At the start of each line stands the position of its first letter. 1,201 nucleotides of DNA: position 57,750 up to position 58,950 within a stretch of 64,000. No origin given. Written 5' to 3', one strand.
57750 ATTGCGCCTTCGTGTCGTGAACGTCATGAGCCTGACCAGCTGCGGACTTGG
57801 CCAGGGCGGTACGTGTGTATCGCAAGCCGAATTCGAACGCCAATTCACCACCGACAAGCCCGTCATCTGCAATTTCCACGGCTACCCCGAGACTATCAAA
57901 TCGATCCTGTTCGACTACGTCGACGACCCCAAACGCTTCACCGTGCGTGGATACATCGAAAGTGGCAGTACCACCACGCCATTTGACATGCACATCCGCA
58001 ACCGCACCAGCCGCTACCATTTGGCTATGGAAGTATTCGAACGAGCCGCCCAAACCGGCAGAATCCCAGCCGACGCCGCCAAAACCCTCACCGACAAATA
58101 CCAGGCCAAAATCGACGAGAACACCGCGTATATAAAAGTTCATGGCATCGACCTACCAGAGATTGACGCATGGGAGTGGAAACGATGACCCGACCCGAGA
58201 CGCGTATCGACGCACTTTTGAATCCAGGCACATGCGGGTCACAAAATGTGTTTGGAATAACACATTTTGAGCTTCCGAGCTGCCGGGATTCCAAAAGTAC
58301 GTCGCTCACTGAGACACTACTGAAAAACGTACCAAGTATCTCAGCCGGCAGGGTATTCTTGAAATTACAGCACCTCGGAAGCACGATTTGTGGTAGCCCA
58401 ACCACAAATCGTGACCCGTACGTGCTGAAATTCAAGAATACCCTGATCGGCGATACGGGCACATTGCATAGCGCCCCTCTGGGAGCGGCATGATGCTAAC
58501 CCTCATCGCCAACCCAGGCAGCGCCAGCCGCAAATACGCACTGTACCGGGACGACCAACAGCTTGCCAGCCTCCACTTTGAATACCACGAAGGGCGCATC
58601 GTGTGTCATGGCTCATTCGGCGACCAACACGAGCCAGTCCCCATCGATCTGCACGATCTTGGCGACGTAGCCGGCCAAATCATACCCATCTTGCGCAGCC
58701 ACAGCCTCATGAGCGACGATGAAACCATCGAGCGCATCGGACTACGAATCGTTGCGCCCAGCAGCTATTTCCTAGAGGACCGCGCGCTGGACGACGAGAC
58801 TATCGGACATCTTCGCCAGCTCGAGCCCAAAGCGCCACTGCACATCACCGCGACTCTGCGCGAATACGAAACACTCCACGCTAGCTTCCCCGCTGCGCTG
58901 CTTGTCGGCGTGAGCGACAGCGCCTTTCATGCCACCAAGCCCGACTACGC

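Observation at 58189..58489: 300-nt xfp-ackA spacer is almost entirely nested inverted repeats (structured leader or MITE-like insert)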

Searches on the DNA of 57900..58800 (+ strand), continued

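Call 55: search_with_rna_model(model_id=R2, sources=[window, L002, L003, L004, L005, L006, L007, L008, L009, L010, L011, L012, L013, L014, L015, L016, L017, L018, L019, L020, L021, L022, L023, L024, L025, L026, L027, L028, L029, L030, L031, L032, L033, L034, L039, L046, L048, L050, L058, L062, L063, L067, L068, L070, L071, L077, L079, L086, L088, L092, L096, L104, L116, L122, L125, L129, L130, L131, L133, L140, L143, L149, L150], max_evalue=1)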
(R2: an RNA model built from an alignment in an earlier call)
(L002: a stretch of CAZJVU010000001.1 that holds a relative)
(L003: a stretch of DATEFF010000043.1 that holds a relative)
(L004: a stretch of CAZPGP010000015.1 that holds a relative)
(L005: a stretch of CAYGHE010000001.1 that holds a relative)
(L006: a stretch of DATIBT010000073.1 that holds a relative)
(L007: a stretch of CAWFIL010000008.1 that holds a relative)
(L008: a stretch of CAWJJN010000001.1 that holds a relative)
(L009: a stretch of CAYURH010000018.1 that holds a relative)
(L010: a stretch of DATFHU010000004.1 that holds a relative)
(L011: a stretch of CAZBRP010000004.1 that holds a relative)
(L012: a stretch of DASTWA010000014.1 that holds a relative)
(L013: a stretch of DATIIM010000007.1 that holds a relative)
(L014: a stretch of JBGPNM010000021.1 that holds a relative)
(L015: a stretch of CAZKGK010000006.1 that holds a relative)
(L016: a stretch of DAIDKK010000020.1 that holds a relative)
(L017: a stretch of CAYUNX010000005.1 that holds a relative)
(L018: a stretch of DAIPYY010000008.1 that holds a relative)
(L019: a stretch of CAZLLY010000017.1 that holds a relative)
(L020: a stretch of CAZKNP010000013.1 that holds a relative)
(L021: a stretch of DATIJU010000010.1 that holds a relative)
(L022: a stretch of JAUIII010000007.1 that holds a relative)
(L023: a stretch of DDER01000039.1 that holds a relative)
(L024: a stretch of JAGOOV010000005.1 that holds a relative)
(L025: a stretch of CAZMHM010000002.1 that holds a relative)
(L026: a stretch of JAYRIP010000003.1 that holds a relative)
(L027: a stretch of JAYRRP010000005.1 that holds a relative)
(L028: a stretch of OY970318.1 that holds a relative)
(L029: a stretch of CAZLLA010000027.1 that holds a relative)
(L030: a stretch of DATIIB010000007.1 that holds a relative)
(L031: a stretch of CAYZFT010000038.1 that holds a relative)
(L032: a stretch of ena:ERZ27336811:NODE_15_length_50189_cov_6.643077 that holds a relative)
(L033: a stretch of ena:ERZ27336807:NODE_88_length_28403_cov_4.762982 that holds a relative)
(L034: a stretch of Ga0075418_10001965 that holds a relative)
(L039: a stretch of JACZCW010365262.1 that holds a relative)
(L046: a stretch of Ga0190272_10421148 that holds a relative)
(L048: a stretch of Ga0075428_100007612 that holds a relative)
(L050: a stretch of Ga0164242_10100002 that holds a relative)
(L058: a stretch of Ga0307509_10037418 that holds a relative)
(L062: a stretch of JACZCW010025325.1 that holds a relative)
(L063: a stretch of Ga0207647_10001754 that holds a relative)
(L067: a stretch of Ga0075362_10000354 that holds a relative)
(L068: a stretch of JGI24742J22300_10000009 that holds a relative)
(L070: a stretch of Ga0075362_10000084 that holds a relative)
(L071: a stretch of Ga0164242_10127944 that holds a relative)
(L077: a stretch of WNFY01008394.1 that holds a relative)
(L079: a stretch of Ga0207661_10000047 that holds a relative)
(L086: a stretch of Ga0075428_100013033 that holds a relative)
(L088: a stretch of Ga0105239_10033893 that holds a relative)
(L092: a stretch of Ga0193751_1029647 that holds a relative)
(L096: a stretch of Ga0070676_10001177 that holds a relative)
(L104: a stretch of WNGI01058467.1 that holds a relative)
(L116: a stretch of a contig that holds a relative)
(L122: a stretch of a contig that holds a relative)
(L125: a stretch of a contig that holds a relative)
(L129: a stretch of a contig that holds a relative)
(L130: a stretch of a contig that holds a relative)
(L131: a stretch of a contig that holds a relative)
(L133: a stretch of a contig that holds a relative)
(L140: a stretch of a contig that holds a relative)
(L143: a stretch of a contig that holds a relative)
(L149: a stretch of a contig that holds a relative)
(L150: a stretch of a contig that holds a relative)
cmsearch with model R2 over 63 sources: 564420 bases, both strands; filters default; matches with E-value up to 1: 64.
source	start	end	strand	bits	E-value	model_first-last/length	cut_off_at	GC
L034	3457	3556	+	105.9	2.5e-28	1-100/100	no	0.53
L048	5424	5523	-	103.2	1.7e-27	1-100/100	no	0.48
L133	12170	12269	+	103.2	1.7e-27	1-100/100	no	0.48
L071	1087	1186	-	96.9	1.3e-25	1-100/100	no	0.45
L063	7273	7372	+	93.2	1.7e-24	1-100/100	no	0.41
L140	872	972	-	92.7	2.4e-24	1-100/100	no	0.56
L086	8497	8597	+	91.5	5.6e-24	1-100/100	no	0.46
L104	3067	3166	-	90.9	8.2e-24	1-100/100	no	0.52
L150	2267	2367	+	90.6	1e-23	1-100/100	no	0.5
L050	347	446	+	89.5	2.1e-23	1-100/100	no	0.45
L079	5185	5285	-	88.7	3.7e-23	1-100/100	no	0.57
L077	1855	1955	-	87.2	1.1e-22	1-100/100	no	0.54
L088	4466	4566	+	87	1.2e-22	1-100/100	no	0.49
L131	801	900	+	85.4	3.8e-22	1-100/100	no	0.51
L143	465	565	-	85.2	4.2e-22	1-100/100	no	0.52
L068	352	451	+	84.6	6.5e-22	1-100/100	no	0.49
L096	6911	7010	-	84.6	6.5e-22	1-100/100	no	0.49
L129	2512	2611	-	84.6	6.5e-22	1-100/100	no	0.49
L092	2361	2460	-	84.2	8.6e-22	1-100/100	no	0.48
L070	5862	5961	-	83.3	1.5e-21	1-100/100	no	0.49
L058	1213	1312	+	82.1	3.6e-21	1-100/100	no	0.51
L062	2144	2243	-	81.5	5.4e-21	1-100/100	no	0.49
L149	131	231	+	80.5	1.1e-20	1-100/100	no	0.5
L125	2422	2522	+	79.5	2.2e-20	1-100/100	no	0.45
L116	8920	9018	+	78.3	5e-20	1-100/100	no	0.44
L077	3377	3477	+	76.9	1.3e-19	1-100/100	no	0.58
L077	3212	3312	-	76.3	1.9e-19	1-100/100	no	0.61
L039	1011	1110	+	76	2.4e-19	1-100/100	no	0.5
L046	126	226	+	75.2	4.3e-19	1-100/100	no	0.58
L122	3106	3204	+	74.6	6.5e-19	1-100/100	no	0.55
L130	1269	1368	-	74.3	7.8e-19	1-100/100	no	0.45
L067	3831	3931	-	70.3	1.3e-17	1-100/100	no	0.55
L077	1703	1802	+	67.8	7.2e-17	1-100/100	no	0.52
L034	3455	3554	-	53.6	1.3e-12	1-100/100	no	0.53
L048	5426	5525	+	49.6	2e-11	1-100/100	no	0.48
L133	12168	12267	-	49.6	2e-11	1-100/100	no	0.48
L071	1089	1188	+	45.5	3.4e-10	1-100/100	no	0.46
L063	7271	7370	-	43.1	1.8e-09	1-100/100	no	0.41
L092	2363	2462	+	42.2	3.5e-09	1-100/100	no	0.46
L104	3069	3168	+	39.5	2.2e-08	1-100/100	no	0.53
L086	8495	8595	-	39.3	2.5e-08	1-100/100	no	0.46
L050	345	444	-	38.3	5.1e-08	1-100/100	no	0.44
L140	874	974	+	37.8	7.1e-08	1-100/100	no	0.56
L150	2266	2364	-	34.8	5.9e-07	1-100/100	no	0.48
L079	5187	5287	+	33.9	1.1e-06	1-100/100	no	0.56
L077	1857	1957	+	33.6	1.3e-06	1-100/100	no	0.54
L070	5864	5963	+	32.7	2.4e-06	1-100/100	no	0.48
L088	4465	4563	-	31.5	5.5e-06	1-100/100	no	0.47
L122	3104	3202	-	29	3.1e-05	1-100/100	no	0.55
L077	3375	3475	-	26.7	0.00015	1-100/100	no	0.58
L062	2146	2245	+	26.6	0.00016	1-100/100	no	0.49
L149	129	229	-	26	0.00025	1-100/100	no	0.5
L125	2423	2519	-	24.4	0.00077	1-100/100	no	0.43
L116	8918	9016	-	24.3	0.00084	1-100/100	no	0.44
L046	124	224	-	23.3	0.0016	1-100/100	no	0.58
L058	1211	1310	-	22.6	0.0026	1-100/100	no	0.51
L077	3214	3314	+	22.5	0.0028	1-100/100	no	0.6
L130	1271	1370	+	22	0.0041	1-100/100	no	0.44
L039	1007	1108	-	20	0.016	1-100/100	no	0.49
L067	3833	3933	+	19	0.032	1-100/100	no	0.54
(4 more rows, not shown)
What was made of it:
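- The element is sparse rather than highly repeated (call 55).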

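Call 69: search_rna_families(source=L116, start=8880, end=9200, threshold=evalue, max_evalue=5)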
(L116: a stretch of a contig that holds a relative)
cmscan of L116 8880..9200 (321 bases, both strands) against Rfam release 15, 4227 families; matches with E-value up to 5: 4.
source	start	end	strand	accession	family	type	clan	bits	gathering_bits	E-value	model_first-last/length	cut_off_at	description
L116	9035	9173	+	RF01581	RUF6-5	Gene; sRNA;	-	24.9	70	0.0076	1-156/156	no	Plasmodium RNA of unknown function RUF6-5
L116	9037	9145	-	RF01581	RUF6-5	Gene; sRNA;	-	21.3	70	0.06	11-115/156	no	Plasmodium RNA of unknown function RUF6-5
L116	8947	9018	-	RF01167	sn2429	Gene; snRNA; snoRNA; CD-box;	-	20.3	50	0.11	1-77/77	no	Small nucleolar RNA sn2429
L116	9051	9130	+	RF00822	mir-274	Gene; miRNA;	-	18.2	56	0.42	1-97/97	no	mir-274 microRNA precursor family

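Call 74: search_with_rna_model(model_id=R2, sources=[L154, L155, L156, L157], max_evalue=1)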
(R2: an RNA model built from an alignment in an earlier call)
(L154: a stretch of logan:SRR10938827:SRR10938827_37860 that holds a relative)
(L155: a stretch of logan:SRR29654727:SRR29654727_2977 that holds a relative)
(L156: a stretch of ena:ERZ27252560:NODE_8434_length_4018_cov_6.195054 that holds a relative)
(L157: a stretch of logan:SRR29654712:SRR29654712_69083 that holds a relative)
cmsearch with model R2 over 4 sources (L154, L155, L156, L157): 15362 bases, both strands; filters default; matches with E-value up to 1: 0.
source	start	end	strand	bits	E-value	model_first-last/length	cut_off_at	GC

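Call 79: search_with_rna_model(model_id=R2, sources=[L158, L159], max_evalue=1)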
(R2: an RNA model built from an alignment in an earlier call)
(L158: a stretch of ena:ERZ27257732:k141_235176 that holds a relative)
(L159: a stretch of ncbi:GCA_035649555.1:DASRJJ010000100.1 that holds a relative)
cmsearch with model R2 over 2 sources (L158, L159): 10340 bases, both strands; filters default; matches with E-value up to 1: 4.
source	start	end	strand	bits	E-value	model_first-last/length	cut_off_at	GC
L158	2235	2335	-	91.5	1e-25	1-100/100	no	0.46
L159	249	349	-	91.5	1e-25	1-100/100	no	0.46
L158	2237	2337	+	39.3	4.5e-10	1-100/100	no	0.46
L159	251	351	+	39.3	4.5e-10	1-100/100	no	0.46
